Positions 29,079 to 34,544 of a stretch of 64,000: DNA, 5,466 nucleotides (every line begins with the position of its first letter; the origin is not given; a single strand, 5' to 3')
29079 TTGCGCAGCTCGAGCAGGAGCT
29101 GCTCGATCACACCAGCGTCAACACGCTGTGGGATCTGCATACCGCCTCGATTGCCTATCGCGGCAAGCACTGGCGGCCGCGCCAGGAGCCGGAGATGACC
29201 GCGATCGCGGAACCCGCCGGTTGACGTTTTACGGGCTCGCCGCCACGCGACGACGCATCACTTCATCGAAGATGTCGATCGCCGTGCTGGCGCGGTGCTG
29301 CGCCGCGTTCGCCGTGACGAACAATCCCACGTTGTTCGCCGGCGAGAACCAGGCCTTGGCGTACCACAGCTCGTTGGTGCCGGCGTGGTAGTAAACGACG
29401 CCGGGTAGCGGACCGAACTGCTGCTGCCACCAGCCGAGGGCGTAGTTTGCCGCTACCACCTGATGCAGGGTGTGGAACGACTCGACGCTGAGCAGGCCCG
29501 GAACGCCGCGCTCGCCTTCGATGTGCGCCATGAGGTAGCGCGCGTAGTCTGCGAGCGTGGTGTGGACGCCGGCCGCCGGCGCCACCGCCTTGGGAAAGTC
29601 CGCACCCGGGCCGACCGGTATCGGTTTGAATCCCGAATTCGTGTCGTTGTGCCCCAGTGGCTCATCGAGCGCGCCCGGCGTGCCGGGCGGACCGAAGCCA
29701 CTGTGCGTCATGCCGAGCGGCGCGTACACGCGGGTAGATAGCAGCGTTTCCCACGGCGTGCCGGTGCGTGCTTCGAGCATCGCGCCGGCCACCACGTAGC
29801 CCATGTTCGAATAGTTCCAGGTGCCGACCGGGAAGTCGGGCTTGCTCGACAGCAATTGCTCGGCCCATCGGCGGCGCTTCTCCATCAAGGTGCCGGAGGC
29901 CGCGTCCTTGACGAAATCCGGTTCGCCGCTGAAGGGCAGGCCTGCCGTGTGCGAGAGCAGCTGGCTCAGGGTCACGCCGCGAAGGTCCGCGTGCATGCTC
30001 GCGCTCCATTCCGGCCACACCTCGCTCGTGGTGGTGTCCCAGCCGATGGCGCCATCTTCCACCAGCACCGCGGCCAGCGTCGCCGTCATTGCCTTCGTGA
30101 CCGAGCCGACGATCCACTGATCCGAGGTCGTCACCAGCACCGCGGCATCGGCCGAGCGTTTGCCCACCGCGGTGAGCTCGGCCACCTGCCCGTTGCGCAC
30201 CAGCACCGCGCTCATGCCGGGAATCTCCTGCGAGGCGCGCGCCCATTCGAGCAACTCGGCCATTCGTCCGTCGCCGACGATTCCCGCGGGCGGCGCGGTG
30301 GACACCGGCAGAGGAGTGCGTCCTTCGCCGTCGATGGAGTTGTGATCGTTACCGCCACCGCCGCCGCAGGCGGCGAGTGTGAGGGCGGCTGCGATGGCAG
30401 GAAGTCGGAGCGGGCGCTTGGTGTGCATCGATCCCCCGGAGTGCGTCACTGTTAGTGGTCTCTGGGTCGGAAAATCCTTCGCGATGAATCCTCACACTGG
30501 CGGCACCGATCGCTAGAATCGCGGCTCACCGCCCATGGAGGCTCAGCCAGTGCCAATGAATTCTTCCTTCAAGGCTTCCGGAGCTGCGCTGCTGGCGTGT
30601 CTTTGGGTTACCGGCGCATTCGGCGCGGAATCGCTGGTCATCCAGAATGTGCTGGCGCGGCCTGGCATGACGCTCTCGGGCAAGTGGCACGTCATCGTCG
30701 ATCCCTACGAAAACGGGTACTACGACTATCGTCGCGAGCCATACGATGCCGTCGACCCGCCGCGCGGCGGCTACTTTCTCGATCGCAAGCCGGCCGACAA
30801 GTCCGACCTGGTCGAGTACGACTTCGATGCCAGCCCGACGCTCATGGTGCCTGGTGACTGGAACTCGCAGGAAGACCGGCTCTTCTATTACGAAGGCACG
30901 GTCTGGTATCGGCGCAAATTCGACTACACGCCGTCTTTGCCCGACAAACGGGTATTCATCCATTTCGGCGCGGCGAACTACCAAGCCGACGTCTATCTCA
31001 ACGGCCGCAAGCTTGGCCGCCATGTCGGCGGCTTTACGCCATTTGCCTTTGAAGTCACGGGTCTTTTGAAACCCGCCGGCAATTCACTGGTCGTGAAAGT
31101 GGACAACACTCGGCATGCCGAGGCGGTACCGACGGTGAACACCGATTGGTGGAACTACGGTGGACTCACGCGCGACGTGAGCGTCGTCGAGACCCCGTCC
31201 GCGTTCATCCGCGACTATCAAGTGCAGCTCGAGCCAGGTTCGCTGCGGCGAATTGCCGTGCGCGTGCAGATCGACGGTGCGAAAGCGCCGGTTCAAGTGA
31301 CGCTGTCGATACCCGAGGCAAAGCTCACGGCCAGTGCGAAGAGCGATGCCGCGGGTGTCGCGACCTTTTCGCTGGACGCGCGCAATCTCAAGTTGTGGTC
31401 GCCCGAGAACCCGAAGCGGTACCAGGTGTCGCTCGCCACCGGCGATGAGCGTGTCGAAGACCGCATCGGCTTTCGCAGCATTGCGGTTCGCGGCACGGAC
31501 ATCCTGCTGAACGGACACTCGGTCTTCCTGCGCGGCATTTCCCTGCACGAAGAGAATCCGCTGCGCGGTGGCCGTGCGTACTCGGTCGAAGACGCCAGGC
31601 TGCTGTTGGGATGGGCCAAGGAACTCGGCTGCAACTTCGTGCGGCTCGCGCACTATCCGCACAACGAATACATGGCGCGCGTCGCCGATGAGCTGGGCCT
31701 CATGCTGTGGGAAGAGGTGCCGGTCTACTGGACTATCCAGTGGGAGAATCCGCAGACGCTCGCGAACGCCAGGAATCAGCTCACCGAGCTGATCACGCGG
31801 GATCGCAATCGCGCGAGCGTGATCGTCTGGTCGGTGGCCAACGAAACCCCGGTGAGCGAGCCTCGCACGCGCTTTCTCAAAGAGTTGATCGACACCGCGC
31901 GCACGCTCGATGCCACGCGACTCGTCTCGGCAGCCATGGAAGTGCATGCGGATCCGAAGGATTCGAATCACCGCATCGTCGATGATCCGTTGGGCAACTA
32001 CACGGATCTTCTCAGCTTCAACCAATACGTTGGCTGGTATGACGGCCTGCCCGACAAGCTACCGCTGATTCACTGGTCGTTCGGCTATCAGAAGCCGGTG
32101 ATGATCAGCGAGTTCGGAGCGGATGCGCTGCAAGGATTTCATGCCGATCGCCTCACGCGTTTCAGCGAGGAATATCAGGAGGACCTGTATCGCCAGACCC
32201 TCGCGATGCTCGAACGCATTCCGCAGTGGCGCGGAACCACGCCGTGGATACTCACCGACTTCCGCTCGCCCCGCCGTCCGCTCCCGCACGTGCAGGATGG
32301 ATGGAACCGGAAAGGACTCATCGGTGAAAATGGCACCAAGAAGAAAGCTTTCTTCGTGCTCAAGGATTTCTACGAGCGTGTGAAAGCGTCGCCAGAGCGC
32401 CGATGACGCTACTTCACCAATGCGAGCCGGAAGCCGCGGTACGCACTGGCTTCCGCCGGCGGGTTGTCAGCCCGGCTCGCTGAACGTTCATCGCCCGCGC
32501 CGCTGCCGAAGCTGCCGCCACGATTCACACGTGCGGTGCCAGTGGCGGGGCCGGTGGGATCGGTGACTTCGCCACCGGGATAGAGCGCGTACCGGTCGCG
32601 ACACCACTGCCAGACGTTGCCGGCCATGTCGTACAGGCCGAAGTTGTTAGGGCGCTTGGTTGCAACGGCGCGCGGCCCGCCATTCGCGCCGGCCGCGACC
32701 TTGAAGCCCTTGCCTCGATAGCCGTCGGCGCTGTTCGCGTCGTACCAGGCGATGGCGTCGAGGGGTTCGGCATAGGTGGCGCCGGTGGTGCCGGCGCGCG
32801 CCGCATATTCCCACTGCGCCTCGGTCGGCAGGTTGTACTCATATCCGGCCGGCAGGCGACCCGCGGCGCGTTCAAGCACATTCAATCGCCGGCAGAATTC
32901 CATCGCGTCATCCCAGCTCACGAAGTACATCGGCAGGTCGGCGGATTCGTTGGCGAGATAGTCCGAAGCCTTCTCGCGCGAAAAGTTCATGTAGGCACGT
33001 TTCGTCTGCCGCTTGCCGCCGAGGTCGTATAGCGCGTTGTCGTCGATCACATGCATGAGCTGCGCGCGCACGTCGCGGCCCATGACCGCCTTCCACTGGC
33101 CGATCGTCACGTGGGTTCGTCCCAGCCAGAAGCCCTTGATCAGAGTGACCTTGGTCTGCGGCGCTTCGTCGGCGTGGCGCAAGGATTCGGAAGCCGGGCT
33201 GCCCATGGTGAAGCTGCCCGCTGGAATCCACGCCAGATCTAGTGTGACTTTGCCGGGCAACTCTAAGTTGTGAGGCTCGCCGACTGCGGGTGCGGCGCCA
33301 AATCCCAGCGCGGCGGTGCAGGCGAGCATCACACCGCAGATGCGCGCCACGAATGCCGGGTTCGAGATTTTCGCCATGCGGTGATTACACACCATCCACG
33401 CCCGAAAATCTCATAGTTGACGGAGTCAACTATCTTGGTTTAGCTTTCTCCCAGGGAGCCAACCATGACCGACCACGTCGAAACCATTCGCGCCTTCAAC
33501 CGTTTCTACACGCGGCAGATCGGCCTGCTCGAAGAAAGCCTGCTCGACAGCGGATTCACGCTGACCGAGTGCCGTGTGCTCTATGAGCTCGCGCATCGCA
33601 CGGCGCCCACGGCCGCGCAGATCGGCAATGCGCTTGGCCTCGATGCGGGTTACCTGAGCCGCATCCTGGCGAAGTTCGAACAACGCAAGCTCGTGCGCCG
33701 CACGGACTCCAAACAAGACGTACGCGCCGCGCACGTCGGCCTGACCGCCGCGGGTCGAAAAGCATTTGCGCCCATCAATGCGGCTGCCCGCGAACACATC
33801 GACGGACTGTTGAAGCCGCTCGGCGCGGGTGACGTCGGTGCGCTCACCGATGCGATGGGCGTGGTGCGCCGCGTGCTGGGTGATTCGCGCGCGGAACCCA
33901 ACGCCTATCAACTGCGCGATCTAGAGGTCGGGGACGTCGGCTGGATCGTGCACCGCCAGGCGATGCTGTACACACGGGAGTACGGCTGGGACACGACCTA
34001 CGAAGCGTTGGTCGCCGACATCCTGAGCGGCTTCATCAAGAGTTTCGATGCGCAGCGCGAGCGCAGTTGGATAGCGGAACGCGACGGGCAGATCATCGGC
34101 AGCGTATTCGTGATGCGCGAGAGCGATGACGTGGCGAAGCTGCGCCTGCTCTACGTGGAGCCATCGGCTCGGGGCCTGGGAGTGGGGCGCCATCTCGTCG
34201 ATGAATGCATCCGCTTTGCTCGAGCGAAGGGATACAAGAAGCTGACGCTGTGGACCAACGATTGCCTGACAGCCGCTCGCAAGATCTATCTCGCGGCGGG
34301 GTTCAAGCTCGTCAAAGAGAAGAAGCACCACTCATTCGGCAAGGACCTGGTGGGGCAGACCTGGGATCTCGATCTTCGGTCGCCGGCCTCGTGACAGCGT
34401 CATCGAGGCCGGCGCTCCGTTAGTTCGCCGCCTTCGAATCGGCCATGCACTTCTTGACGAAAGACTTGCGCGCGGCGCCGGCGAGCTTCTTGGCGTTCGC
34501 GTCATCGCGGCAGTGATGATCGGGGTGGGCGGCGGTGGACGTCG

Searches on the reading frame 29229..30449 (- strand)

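Call 7: search_protein_families(library=pfam, proteins=[window:29229-30449:-], max_evalue=0.001)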
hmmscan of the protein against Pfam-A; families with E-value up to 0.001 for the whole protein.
window:29229-30449:- (406 aa): 1 family
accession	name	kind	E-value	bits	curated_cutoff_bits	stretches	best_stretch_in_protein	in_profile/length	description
PF00144.29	Beta-lactamase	-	7.1e-53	180.3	27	1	70-384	8-312/329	Beta-lactamase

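Call 54: search_protein_families(library=ncbifam, proteins=[window:29229-30449:-], max_evalue=0.001)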
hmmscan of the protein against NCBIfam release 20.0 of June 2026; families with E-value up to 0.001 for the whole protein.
window:29229-30449:- (406 aa): 45 families (the best 25 are shown)
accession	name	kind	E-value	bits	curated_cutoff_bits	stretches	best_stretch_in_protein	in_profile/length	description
NF033085.1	bla_class_C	equivalog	3e-19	69.1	415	1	72-314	17-239/356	class C beta-lactamase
NF007943.0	PRK10662.1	equivalog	1.2e-16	60.3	266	1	75-255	49-227/380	D-alanyl-D-alanine-carboxypeptidase/endopeptidase AmpH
NF045671.1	blaPNC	exception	2.8e-15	56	750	1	72-310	58-276/401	PNC family class C beta-lactamase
NF033698.1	blaCSA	exception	6.5e-15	55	884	1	72-318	35-260/375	CSA family class C beta-lactamase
NF052559.1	MthAcHydAcmB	equivalog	9.4e-15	54.2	550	1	69-319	17-279/391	methyl acetate hydrolase AcmB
NF041665.1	blaPSZ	exception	1e-14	54.4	850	1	73-312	41-259/379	PSZ family class C beta-lactamase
NF000385.4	blaACT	exception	2.2e-14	53.3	810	1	72-313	41-261/380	ACT family cephalosporin-hydrolyzing class C beta-lactamase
NF012173.1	CMY2-MIR-ACT-EC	exception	5.6e-14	51.7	680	1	73-313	42-261/380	CMY2/MIR/ACT/EC family class C beta-lactamase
NF033700.1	blaCMA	exception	7.8e-14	51.5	887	1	72-310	35-252/375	CMA family class C beta-lactamase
NF040478.1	blaLAQ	exception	8.4e-14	51.3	850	1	73-311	41-258/380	LAQ family class C beta-lactamase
NF033159.0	blaPAC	exception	2.5e-13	49.6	850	1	73-306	41-253/380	PAC family class C beta-lactamase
NF000187.3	BlaMIR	exception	6.5e-13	48.5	882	1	72-311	41-259/381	MIR family cephalosporin-hydrolyzing class C beta-lactamase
NF012102.1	blaDHA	exception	9.3e-13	48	800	1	71-255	39-211/379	DHA family class C beta-lactamase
NF050810.1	blaCHC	exception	1.6e-12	47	780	1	73-310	41-257/387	CHC family extended-spectrum class C beta-lactamase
NF000423.2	blaSRT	exception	1.7e-12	47.2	860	1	75-310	40-254/378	SRT/SST family class C beta-lactamase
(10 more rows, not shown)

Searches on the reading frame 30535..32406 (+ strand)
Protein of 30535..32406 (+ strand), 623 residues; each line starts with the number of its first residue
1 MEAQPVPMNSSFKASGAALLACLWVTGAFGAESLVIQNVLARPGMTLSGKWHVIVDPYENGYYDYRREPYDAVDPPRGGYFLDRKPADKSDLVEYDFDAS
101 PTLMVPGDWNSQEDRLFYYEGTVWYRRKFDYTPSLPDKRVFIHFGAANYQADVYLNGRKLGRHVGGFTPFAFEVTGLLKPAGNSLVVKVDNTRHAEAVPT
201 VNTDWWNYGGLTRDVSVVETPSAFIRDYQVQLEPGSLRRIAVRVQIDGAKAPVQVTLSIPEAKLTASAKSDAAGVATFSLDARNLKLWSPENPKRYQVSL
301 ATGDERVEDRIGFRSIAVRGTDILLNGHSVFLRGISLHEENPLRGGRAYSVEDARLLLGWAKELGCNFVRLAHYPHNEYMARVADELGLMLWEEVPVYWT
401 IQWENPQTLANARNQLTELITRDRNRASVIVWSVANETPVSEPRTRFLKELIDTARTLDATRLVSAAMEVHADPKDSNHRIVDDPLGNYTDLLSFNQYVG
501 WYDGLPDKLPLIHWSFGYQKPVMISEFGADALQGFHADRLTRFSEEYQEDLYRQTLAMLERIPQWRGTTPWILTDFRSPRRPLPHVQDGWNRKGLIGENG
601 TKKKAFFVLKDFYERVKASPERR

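Call 7: search_protein_families(library=pfam, proteins=[window:30535-32406:+], max_evalue=0.001)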
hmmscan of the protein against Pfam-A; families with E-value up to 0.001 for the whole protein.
window:30535-32406:+ (623 aa): 5 families
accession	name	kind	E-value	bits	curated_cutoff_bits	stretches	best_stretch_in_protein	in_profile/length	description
PF02836.23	Glyco_hydro_2_C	-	1.7e-32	113.2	21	1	316-617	1-301/302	Glycosyl hydrolases family 2, TIM barrel domain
PF02837.24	Glyco_hydro_2_N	-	5.6e-16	59.4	28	1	83-221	13-169/169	Glycosyl hydrolases family 2, sugar binding domain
PF22666.2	Glyco_hydro_2_N2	-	2.7e-10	41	27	1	119-197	46-126/167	Glycosyl hydrolase 2 galactose-binding domain-like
PF00703.27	Glyco_hydro_2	-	8.6e-07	30.1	23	1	224-314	2-109/109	Glycosyl hydrolases family 2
PF13364.12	BetaGal_ABD2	-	3.1e-05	25.1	23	1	112-194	28-111/112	Beta-galactosidase second all-beta domain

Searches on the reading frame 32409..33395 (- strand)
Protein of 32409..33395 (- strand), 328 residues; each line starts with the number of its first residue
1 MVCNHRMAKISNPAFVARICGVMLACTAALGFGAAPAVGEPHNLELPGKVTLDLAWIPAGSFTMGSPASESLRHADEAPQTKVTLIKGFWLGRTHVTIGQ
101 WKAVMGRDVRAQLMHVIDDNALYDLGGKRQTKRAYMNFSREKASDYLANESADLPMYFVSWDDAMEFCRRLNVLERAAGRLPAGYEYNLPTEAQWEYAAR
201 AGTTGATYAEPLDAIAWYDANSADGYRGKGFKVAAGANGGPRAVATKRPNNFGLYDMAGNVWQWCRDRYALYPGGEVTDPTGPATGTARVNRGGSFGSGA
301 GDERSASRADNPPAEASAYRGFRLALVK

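Call 14: search_protein_families(library=pfam, proteins=[window:32409-33395:-])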
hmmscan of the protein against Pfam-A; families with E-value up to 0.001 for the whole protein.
window:32409-33395:- (328 aa): 1 family
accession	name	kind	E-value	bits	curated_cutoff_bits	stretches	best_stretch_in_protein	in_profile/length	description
PF03781.23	FGE-sulfatase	-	4.7e-47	161.2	23.3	1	55-325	6-254/255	Sulfatase-modifying factor enzyme 1-like domain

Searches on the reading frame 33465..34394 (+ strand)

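Call 14: search_protein_families(library=pfam, proteins=[window:33465-34394:+])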
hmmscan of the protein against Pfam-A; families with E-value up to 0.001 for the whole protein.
window:33465-34394:+ (309 aa): 11 families
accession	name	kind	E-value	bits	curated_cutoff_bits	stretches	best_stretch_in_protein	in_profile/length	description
PF00583.31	Acetyltransf_1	-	6.1e-17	62.4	20.7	1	190-280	24-116/116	Acetyltransferase (GNAT) family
PF13508.13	Acetyltransf_7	-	1.1e-14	55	27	1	198-281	2-83/84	Acetyltransferase (GNAT) domain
PF12802.13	MarR_2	-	1.5e-11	44.7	27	1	29-87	1-60/61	MarR family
PF13673.13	Acetyltransf_10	-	2.1e-11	44.4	23.6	1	192-287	24-114/128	Acetyltransferase (GNAT) domain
PF01047.28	MarR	-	5.1e-10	39.5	24.6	1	31-87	1-57/59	MarR family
PF13480.13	Acetyltransf_6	-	3.4e-06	27.7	22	1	179-262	55-134/143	Acetyltransferase (GNAT) domain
PF13463.12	HTH_27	-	1.5e-05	25.6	22.2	1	37-97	7-68/68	Winged helix DNA-binding domain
PF08445.16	FR47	-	2.3e-05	24.7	22.1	1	220-285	18-82/86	FR47-like protein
PF14542.12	Acetyltransf_CG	-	0.00018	22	30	1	218-258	19-59/80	GCN5-related N-acetyl-transferase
PF22381.2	Staph_reg_Sar_Rot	-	0.00019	21.9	27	1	29-101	10-82/85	Transcriptional regulator SarA/Rot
PF13302.13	Acetyltransf_3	-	0.00095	20.3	25.4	0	165-281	20-138/138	Acetyltransferase (GNAT) domain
